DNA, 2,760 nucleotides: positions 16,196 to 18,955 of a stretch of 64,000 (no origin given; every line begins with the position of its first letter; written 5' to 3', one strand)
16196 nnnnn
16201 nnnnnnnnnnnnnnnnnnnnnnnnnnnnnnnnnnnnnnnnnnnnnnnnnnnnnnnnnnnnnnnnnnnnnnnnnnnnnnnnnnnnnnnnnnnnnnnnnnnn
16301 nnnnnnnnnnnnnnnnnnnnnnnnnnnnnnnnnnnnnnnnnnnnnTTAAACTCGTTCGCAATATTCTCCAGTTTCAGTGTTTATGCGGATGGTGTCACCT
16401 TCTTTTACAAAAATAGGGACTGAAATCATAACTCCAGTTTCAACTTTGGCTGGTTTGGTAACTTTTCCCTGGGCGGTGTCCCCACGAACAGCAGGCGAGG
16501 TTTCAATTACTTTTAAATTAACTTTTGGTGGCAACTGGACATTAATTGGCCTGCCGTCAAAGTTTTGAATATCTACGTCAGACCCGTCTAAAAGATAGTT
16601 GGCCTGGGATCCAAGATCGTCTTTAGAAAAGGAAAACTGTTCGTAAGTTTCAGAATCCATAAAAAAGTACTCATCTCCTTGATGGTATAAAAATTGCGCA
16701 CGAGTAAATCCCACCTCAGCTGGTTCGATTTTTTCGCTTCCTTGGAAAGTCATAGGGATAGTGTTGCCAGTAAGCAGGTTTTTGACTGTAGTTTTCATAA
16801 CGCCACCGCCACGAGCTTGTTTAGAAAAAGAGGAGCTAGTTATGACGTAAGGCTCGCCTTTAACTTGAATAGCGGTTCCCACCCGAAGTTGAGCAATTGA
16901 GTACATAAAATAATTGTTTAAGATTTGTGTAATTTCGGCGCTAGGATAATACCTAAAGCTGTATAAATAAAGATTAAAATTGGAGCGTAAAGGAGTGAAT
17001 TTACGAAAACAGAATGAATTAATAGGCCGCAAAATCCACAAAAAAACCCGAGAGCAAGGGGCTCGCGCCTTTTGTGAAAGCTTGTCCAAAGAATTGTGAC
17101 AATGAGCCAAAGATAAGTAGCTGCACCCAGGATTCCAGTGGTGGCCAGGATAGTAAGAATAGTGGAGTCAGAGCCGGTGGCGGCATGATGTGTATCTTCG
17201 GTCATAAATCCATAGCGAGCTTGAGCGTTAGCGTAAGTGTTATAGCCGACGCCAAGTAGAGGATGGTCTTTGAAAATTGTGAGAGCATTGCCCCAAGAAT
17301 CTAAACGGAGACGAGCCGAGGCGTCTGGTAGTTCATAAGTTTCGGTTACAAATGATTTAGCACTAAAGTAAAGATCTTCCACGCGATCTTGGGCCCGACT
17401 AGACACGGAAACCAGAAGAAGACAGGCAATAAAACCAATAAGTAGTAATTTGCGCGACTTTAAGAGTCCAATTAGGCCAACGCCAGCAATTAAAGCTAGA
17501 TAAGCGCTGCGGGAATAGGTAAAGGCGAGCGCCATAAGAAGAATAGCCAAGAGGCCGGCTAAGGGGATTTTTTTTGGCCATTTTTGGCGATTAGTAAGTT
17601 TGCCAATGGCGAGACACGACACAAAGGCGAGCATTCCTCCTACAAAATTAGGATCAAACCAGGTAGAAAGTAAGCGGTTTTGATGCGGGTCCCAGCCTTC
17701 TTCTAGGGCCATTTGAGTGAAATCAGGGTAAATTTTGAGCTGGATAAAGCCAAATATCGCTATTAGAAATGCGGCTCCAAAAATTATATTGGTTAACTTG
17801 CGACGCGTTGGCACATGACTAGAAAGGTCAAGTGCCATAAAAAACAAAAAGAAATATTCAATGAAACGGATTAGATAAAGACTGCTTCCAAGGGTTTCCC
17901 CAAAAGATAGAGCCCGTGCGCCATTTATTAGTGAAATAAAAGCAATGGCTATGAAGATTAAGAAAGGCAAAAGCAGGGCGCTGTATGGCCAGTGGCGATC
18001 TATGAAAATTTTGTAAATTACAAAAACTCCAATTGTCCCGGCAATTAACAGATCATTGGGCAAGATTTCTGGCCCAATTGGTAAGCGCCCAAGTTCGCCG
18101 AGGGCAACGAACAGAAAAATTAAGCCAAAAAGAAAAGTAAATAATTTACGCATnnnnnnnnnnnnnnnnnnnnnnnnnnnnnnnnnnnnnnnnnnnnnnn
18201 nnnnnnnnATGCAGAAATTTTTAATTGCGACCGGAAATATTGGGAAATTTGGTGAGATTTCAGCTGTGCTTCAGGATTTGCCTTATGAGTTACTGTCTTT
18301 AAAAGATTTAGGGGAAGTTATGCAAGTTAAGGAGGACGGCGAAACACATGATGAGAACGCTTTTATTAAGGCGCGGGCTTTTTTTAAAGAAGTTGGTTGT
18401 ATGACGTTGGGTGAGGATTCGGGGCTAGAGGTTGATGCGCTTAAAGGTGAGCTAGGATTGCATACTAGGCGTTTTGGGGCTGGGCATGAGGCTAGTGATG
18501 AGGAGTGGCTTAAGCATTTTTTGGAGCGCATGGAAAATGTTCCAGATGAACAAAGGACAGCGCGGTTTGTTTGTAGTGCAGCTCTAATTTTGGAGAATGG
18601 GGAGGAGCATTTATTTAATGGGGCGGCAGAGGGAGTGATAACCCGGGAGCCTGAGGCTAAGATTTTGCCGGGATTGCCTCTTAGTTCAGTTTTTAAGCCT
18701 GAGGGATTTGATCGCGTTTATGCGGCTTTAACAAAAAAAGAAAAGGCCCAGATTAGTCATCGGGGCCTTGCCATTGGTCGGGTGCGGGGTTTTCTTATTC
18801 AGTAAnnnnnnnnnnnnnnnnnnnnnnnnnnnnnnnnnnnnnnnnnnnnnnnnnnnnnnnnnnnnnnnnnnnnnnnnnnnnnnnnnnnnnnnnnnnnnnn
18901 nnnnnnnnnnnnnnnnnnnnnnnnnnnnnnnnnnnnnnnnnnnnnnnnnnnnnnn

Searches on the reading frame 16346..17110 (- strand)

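Call 85: search_protein_families(library=pfam, max_evalue=0.0001, proteins=[window:16346-17110:-])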
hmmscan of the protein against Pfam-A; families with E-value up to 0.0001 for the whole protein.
window:16346-17110:- (254 aa): 3 families
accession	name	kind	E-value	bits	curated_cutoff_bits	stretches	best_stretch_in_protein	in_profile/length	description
PF09285.17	Elong-fact-P_C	-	1.4e-24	85.9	25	1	197-253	1-56/56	Elongation factor P, C-terminal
PF01132.26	EFP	-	9.1e-20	70.8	27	1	138-189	3-54/54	Elongation factor P (EF-P) OB domain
PF08207.18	EFP_N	-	8.6e-15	54.9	23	1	72-128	2-58/58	Elongation factor P (EF-P) KOW-like domain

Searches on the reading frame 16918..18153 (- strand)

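Call 42: search_protein_families(library=pfam, max_evalue=0.001, proteins=[window:16918-18153:-])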
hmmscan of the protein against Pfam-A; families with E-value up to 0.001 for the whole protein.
window:16918-18153:- (411 aa): 1 family
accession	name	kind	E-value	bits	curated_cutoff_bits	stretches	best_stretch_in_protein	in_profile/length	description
PF04932.20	Wzy_C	-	2.2e-23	83.2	31.7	1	201-348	2-149/149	O-Antigen ligase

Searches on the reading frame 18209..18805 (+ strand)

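Call 42: search_protein_families(library=pfam, max_evalue=0.001, proteins=[window:18209-18805:+])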
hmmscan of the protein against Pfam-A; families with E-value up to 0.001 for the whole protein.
window:18209-18805:+ (198 aa): 1 family
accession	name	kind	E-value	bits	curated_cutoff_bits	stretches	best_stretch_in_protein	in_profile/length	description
PF01725.21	Ham1p_like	-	6.6e-44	150.5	22.5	1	5-191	2-182/186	Ham1 family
